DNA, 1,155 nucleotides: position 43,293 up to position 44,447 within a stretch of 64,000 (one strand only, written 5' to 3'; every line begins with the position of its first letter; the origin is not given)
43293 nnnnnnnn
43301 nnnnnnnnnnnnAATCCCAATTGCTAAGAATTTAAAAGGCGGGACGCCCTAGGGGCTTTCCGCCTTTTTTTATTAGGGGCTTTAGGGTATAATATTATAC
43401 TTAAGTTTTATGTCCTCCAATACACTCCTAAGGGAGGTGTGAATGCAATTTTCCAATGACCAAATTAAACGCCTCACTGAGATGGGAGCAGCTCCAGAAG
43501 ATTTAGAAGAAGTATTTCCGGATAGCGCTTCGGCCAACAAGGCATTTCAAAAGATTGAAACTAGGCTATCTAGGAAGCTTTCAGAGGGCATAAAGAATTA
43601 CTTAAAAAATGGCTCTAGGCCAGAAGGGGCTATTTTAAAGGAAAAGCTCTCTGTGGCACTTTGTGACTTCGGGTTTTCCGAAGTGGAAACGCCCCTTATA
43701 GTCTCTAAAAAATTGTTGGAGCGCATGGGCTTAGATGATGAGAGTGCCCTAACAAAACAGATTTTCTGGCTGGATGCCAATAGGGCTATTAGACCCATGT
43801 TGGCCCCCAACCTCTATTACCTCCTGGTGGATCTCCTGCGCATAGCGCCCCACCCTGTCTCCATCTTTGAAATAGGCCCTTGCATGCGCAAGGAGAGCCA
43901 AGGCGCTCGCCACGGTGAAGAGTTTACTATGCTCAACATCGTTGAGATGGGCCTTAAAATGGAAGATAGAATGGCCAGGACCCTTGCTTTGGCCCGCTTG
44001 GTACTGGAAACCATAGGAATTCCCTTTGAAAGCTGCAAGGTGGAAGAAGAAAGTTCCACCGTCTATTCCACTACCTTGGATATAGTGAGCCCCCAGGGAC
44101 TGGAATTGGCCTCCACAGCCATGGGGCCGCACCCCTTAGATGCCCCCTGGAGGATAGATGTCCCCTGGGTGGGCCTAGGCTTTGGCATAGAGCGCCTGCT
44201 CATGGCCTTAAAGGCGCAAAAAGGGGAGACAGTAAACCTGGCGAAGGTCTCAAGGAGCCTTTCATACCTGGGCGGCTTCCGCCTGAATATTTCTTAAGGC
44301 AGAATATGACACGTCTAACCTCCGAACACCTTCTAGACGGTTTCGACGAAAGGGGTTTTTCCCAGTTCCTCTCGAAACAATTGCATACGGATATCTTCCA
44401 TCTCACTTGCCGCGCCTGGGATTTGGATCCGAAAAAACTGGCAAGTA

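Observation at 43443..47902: Complete bacterial-type pyrrolysine cassette in a non-canonical order: pylSc-pylD-pylT-pylSn-pylB-pylC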

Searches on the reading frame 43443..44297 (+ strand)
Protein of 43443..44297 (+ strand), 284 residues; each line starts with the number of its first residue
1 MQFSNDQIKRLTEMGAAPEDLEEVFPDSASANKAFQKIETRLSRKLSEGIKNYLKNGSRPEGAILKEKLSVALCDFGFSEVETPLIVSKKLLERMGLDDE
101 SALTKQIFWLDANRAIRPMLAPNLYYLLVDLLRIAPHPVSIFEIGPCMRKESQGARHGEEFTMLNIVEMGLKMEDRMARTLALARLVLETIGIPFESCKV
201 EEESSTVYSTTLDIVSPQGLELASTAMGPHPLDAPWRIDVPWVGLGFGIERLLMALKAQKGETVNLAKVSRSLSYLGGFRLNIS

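Call 8: search_protein_families(library=pfam, proteins=[window:43443-44297:+], max_evalue=0.01)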
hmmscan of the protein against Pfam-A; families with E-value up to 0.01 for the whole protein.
window:43443-44297:+ (284 aa): 4 families
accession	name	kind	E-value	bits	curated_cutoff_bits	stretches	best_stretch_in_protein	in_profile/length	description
PF00152.25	tRNA-synt_2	-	4.4e-06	26.4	25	1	120-178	77-131/308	tRNA synthetases class II (D, K and N)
PF17759.6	tRNA_synthFbeta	-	0.0001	22.3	22.4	1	57-175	13-132/214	Phenylalanyl tRNA synthetase beta chain CLM domain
PF00587.30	tRNA-synt_2b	-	0.00056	20.5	29.3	1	113-214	10-118/179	tRNA synthetase class II core domain (G, H, P, S and T)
PF01409.25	tRNA-synt_2d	-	0.00084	19.3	19.8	1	64-255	21-225/246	tRNA synthetases class II core domain (F)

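Call 9: search_protein_families(library=ncbifam, proteins=[window:43443-44297:+], max_evalue=0.01)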
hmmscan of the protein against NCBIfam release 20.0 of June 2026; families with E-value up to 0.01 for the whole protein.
window:43443-44297:+ (284 aa): 9 families
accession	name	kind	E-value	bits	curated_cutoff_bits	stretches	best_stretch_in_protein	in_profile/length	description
TIGR02367.1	PylS_Cterm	equivalog_domain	7.3e-78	261.2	178.15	1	35-283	1-242/242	pyrrolysine--tRNA(Pyl) ligase large subunit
NF007083.1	PRK09537.1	equivalog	4e-62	210.6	550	1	2-282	159-424/425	pyrrolysine--tRNA(Pyl) ligase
TIGR00462.1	genX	equivalog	5.2e-09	36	286.9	1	136-210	71-145/304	EF-P lysine aminoacylase EpmA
TIGR00442.1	hisS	equivalog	1.1e-08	34.5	286.75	1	49-194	5-153/406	histidine--tRNA ligase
TIGR00499.1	lysS_bact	equivalog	2.9e-05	22.9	427.6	1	140-194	242-296/496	lysine--tRNA ligase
NF001756.1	PRK00484.1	subfamily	5e-05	22.2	468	0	140-191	239-290/488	lysine--tRNA ligase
NF006828.0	PRK09350.1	equivalog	0.00028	20.2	264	1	138-190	89-141/325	elongation factor P--(R)-beta-lysine ligase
TIGR00472.1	pheT_bact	equivalog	0.0003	19.1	402.65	1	51-175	482-603/798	phenylalanine--tRNA ligase subunit beta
TIGR00471.1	pheT_arch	equivalog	0.0013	17.3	282.65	1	65-203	367-500/551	phenylalanine--tRNA ligase subunit beta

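Call 13: find_encoding_contigs(protein=window:43443-44297:+, flank=10000, max_places=6)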
Protein window:43443-44297:+ (284 aa): no gene with exactly this product is on record in the collection.

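Call 14: find_homologous_proteins(query=window:43443-44297:+, max_evalue=1e-10)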
Query window:43443-44297:+ (284 aa): 3872 proteins with E <= 1e-10 among 5541 candidates; the best 120 are listed.
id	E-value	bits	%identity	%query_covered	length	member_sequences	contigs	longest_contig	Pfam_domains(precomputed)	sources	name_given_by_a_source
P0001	1.7e-173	593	100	95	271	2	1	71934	PF00152.26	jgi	jgi:phenylalanyl-tRNA synthetase alpha chain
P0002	8.5e-118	411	66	100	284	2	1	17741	-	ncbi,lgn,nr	ncbi:MAG: pyrrolysine--tRNA(Pyl) ligase large subunit [Deltaproteobacteria bacterium]|nr:pyrrolysine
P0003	4.1e-112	392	64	99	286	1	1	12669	PF17759.7,PF00152.26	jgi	jgi:phenylalanyl-tRNA synthetase alpha chain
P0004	1.5e-111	390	63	100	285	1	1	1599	PF01409.26,PF17759.7,PF00152.26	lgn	-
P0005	7.0e-110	385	61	100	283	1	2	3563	PF01409.26,PF17759.7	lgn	-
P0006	1.1e-109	384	61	100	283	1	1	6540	PF01409.26,PF17759.7,PF00152.26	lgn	-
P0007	1.3e-109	384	60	100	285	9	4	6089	PF01409.26,PF00152.26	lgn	-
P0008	1.4e-109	384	62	100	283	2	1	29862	PF01409.26,PF17759.7,PF00152.26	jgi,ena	-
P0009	1.7e-109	383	61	100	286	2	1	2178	PF01409.26,PF00152.26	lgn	-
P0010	2.1e-109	383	62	100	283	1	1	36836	PF01409.26,PF17759.7,PF00152.26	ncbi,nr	ncbi:hypothetical protein LJB86_01530 [Deltaproteobacteria bacterium OttesenSCG-928-M10]|nr:hypothet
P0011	2.6e-109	383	63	99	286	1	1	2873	PF00152.26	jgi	jgi:phenylalanyl-tRNA synthetase alpha chain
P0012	2.7e-109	383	62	100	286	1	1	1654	PF01409.26,PF17759.7,PF00152.26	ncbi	-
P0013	3.0e-109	383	62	100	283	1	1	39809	PF01409.26,PF00152.26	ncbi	-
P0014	4.6e-109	382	61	100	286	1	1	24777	PF01409.26,PF17759.7,PF00152.26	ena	-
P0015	5.1e-109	382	61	100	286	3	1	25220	PF01409.26,PF17759.7,PF00152.26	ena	-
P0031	1.7e-104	367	59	100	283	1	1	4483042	PF01409.26,PF00152.26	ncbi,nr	ncbi:pyrrolysine--tRNA(Pyl) ligase large subunit [Deltaproteobacteria bacterium Smac51]|nr:pyrrolysi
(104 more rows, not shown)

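Call 15: find_encoding_contigs(protein=P0001, flank=10000, max_places=3)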
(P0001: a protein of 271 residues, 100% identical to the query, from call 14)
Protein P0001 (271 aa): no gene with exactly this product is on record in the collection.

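Call 16: find_encoding_contigs(protein=P0031, flank=10000, max_places=3)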
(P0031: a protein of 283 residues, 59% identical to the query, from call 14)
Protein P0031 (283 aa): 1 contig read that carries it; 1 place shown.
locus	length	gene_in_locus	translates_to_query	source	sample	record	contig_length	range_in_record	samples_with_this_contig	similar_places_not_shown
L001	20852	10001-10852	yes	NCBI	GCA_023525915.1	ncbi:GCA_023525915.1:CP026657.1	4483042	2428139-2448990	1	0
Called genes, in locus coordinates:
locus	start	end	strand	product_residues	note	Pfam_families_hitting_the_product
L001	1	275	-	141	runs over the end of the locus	PF03190:Thioredox_DsbH, PF13905:Thioredoxin_8 (faint), PF00085:Thioredoxin, PF00578:AhpC-TSA (faint), PF13899:Thioredoxin_7, PF13098:Thioredoxin_2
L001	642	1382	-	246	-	PF02683:DsbD_TM, PF13386:DsbD_2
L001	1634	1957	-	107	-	PF02943:FeThRed_B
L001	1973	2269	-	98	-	PF00462:Glutaredoxin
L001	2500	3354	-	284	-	PF00561:Abhydrolase_1 (weak)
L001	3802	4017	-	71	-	-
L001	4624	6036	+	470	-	PF16980:CitMHS_2, PF03600:CitMHS (faint)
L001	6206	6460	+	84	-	-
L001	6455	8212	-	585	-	PF00158:Sigma54_activat, PF14532:Sigma54_activ_2, PF00004:AAA (weak), PF25601:AAA_lid_14, PF02954:HTH_8 (weak)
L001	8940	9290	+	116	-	-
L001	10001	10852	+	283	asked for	PF00152:tRNA-synt_2 (faint), PF01409:tRNA-synt_2d (weak)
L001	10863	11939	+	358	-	PF04055:Radical_SAM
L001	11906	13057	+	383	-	PF02222:ATP-grasp (weak), PF02655:ATP-grasp_3, PF02786:CPSase_L_D2 (faint)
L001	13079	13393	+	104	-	-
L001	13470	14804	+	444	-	PF03448:MgtE_N, PF00571:CBS, PF01769:MgtE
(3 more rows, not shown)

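Call 17: find_encoding_contigs(protein=P0002, flank=10000, max_places=3)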
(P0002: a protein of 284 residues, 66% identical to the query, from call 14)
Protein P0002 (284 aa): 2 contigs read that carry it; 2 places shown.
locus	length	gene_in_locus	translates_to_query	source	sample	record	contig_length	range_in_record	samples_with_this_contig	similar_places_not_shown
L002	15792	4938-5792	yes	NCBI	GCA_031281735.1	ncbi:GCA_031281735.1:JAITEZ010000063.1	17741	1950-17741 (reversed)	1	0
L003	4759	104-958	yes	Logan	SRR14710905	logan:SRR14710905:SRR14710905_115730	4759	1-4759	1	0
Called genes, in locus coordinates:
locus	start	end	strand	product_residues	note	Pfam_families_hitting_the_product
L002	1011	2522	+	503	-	PF00989:PAS (weak), PF08448:PAS_4 (weak), PF00158:Sigma54_activat, PF14532:Sigma54_activ_2, PF25601:AAA_lid_14, PF02954:HTH_8 (weak)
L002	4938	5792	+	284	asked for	-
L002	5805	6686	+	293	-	PF21455:PylD_N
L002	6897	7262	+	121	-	-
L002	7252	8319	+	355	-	PF04055:Radical_SAM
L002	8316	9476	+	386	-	-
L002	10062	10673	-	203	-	-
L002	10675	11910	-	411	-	-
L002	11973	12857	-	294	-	-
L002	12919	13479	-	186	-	-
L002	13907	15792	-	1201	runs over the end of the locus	PF17757:UvrB_inter, PF02559:CarD_TRCF_RID, PF00270:DEAD, PF04851:ResIII, PF00271:Helicase_C, PF03461:TRCF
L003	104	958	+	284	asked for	-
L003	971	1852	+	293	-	PF21455:PylD_N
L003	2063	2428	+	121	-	-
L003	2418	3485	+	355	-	PF04055:Radical_SAM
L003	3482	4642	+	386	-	-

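Call 23: find_related_loci(query=A1, collection=genome_contigs, flank=10000)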
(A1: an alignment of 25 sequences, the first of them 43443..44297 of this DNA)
Query A1 (284 aa) in genome_contigs; peptide patterns used: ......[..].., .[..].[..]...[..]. (x = any residue, [..] = any of these).
599 stretches matched a pattern (row limit reached: there are more); 587 encode a relative of the query (tblastn E <= 1e-3); the best 80 are kept; 80 distinct loci.
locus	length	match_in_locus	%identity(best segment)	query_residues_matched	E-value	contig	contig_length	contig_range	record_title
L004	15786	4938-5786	66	1-283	2e-126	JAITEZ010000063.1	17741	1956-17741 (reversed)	MAG: Deltaproteobacteria bacterium isolate Nm470_bin83 k119_3736217, whole genome shotgun sequence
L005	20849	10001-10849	62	1-283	4e-117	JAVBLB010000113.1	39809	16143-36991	MAG: Candidatus Adiutrix sp. isolate EPI_MAG_00012 c_000013372447, whole genome shotgun sequence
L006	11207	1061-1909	61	1-283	5e-117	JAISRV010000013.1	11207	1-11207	MAG: Candidatus Adiutrix sp. isolate Kf353_bin84 k119_1423509, whole genome shotgun sequence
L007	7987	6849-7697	59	1-283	5e-117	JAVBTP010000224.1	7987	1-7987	MAG: Candidatus Adiutricaceae bacterium isolate EPI_MAG_00254 c_000000135387, whole genome shotgun sequence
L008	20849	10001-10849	61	1-283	7e-116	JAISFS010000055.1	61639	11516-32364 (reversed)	MAG: Deltaproteobacteria bacterium isolate Gx485_bin53 k119_4168029, whole genome shotgun sequence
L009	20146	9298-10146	60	1-283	3e-114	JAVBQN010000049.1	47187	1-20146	MAG: Candidatus Adiutrix sp. isolate EPI_MAG_00168 c_000007062009, whole genome shotgun sequence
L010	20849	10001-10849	59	1-283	2e-112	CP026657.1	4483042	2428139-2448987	Deltaproteobacteria bacterium Smac51 chromosome, complete genome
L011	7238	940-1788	59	1-283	1e-111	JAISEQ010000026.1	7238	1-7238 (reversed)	MAG: Deltaproteobacteria bacterium isolate Gx485_bin203 k119_2548504, whole genome shotgun sequence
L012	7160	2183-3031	58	1-283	2e-109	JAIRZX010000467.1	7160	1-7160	MAG: Deltaproteobacteria bacterium isolate Gx481_bin110 k119_3449907, whole genome shotgun sequence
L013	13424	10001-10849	58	1-283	3e-109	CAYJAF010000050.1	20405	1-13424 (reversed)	MAG TPA_asm: uncultured Thermodesulfobacteriota bacterium isolate ERP123703_co1_224 genome assembly, contig: NODE_2718_l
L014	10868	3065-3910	58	1-283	2e-106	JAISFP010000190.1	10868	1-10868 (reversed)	MAG: Deltaproteobacteria bacterium isolate Gx485_bin40 k119_3245688, whole genome shotgun sequence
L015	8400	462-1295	50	1-283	5e-85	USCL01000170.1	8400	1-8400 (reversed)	uncultured Desulfovibrio sp. isolate UMGS1582 genome assembly, contig: NODE_3410_length_8400_cov_3.139605, whole genome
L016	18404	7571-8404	48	1-283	2e-84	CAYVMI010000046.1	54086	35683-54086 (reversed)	MAG TPA_asm: uncultured Desulfobacterales bacterium isolate SRP167671_co2_52 genome assembly, contig: NODE_774_length_54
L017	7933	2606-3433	50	1-283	4e-84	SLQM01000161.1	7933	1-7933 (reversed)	MAG: Syntrophomonadaceae bacterium isolate CSSed165cm_530 CSSed16-5cm-39716, whole genome shotgun sequence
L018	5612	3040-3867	49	3-283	2e-84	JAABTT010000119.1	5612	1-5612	MAG: Desulfohalobiaceae bacterium S24 isolate S24.Bin096 Scaffold_119, whole genome shotgun sequence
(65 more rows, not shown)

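Call 32: list_cluster_members(proteins=[P0001])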
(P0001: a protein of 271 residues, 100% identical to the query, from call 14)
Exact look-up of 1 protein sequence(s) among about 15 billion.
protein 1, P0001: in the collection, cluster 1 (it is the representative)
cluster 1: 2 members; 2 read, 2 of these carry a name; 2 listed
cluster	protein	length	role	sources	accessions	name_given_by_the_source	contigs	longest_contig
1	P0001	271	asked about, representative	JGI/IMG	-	phenylalanyl-tRNA synthetase alpha chain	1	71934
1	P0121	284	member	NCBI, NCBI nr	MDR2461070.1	MAG: pyrrolysine--tRNA(Pyl) ligase large subunit [Deltaproteobacteria bacterium] | pyrrolysine--tRNA(Pyl) ligase large subunit [Deltaproteobacteria bacterium]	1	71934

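Call 41: search_solved_structures(query=window:43443-44297:+, show_alignments=2, max_evalue=1e-10)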
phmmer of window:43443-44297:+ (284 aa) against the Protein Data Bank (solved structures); distinct sequences matched with E-value up to 1e-10: 26.
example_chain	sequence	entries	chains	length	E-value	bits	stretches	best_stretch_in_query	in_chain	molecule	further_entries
3dsq_A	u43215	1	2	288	4.5e-68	232.8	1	6-283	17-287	Pyrrolysyl-tRNA synthetase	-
2zni_A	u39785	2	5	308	5.7e-68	232.5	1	6-283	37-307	Pyrrolysyl-tRNA synthetase | Putative uncharacterized protein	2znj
6ezd_A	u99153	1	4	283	5.6e-54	186.6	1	2-282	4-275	Pyrrolysyl-tRNA synthetase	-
6jp2_A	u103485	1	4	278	9.8e-54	185.8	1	2-282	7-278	Pyrrolysyl-tRNA synthetase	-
8ifj_A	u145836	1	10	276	3.3e-53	184.1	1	2-281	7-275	Pyrrolysyl-tRNA synthetase PylS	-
7u0r_A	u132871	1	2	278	4.7e-52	180.3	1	2-282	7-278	Pyrrolysyl-tRNA synthetase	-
8c49_A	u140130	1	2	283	2.4e-51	178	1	2-283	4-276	Pyrrolysyl-tRNA synthetase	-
2q7e_A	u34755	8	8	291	2.9e-51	177.7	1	28-282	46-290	Pyrrolysyl-tRNA synthetase | PYRROLYSINE--TRNA LIGASE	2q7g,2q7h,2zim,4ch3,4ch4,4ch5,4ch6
2e3c_A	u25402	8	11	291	4e-51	177.3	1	28-282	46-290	Pyrrolysyl-tRNA synthetase | Pyrrolysine--tRNA ligase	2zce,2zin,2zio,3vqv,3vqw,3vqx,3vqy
4tqd_A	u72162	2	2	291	4.1e-51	177.2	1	28-282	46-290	Pyrrolysine--tRNA ligase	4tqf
8dqj_D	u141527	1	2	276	1.6e-50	175.3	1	2-282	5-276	AA_TRNA_LIGASE_II domain-containing protein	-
5k1p_A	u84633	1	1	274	1.8e-50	175.1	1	28-283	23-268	Pyrrolysine--tRNA ligase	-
6ly3_A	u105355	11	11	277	2.4e-50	174.7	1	28-282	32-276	Pyrrolysine--tRNA ligase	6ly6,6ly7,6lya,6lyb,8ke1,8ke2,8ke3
4zib_A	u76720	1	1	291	2.8e-50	174.5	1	28-282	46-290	Pyrrolysine--tRNA ligase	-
8ris_A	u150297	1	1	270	4.1e-50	173.9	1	28-282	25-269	Pyrrolysine--tRNA ligase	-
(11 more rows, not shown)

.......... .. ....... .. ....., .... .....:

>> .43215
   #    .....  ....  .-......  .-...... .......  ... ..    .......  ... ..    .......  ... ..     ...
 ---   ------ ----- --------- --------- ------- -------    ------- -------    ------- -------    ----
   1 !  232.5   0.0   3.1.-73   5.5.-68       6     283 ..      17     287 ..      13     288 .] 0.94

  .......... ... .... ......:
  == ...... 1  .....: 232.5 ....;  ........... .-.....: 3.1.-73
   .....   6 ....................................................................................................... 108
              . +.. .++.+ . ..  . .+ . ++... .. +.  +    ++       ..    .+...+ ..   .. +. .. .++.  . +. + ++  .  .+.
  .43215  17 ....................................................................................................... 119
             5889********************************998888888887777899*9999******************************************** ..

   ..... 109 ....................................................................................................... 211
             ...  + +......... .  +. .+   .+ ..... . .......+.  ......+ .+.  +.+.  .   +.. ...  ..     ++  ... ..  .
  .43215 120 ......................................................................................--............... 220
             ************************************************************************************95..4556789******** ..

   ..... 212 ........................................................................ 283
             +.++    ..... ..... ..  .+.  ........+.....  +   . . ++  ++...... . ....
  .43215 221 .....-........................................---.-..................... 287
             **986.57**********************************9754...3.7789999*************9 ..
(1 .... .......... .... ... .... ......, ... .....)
